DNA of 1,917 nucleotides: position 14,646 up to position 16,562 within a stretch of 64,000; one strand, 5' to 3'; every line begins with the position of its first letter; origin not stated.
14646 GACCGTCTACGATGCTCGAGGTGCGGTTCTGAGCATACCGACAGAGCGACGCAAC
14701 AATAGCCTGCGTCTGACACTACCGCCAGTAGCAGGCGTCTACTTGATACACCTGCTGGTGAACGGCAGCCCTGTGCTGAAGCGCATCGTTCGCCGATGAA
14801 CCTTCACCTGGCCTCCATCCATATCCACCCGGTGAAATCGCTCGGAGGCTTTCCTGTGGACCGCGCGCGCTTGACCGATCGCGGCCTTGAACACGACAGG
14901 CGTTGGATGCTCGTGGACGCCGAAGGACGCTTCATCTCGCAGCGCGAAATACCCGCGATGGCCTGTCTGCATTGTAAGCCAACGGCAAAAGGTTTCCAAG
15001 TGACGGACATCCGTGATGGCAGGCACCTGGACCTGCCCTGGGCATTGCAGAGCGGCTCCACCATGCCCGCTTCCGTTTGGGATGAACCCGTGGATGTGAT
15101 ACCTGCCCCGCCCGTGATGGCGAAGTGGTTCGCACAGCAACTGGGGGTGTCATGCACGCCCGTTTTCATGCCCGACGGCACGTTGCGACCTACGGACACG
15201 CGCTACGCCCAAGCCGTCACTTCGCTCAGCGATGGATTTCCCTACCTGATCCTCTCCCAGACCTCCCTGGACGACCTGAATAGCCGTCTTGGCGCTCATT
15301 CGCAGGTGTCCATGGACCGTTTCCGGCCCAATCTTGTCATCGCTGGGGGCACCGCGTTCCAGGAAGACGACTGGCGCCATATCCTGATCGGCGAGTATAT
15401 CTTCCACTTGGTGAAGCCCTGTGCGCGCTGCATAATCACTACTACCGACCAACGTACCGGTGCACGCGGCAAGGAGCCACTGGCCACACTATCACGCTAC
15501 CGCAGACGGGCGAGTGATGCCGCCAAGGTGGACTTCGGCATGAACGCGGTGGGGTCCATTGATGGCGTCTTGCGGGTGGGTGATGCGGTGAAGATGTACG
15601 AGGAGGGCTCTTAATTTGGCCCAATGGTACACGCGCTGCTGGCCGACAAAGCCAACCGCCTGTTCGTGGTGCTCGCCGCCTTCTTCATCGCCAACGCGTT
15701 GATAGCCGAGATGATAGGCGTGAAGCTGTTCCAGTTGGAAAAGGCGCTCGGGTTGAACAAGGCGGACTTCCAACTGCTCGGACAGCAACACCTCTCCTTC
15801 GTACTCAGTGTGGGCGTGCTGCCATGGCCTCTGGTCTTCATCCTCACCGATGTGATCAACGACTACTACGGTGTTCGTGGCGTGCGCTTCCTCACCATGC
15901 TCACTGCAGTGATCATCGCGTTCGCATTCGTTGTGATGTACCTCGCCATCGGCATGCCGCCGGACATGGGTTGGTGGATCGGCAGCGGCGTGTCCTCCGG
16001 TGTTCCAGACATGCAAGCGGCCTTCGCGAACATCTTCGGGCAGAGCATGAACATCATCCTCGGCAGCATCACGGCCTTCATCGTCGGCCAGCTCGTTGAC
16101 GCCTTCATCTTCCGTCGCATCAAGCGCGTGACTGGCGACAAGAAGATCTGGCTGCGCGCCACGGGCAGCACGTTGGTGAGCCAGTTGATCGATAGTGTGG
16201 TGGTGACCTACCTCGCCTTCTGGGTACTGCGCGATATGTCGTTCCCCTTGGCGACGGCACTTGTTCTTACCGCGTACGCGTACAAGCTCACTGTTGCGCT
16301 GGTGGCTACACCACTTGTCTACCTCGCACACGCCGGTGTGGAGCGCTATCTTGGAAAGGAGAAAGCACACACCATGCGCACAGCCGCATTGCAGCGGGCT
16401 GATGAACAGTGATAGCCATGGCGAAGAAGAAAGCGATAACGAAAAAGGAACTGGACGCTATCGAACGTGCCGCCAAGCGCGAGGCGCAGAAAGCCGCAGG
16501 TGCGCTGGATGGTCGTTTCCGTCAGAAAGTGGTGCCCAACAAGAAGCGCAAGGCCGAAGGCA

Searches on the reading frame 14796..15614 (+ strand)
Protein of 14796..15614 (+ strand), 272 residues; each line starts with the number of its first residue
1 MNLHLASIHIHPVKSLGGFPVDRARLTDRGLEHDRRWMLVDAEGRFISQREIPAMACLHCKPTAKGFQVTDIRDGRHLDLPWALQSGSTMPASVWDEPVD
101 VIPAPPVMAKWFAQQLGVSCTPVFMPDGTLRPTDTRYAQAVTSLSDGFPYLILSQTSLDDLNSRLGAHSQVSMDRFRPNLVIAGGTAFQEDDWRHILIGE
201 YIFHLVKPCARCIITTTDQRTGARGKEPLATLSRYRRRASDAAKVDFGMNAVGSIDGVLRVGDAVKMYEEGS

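Call 40: search_protein_families(library=pfam, proteins=[window:14796-15614:+], max_evalue=0.0001)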
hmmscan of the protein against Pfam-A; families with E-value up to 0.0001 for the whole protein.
window:14796-15614:+ (272 aa): 2 families
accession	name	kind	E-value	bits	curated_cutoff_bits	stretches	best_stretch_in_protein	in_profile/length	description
PF03473.23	MOSC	-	1.5e-22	80.3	22.7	1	143-266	5-120/120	MOSC domain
PF03476.21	MOSC_N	-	2.3e-20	73.1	25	1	4-118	3-118/119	MOSC N-terminal beta barrel domain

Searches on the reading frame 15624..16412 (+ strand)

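Call 40: search_protein_families(library=pfam, proteins=[window:15624-16412:+], max_evalue=0.0001)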
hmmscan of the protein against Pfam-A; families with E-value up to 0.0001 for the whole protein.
window:15624-16412:+ (262 aa): 1 family
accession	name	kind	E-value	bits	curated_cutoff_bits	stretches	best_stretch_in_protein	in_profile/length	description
PF02592.20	Vut_1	-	1.5e-43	149.2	27.2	1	63-235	2-152/152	Putative vitamin uptake transporter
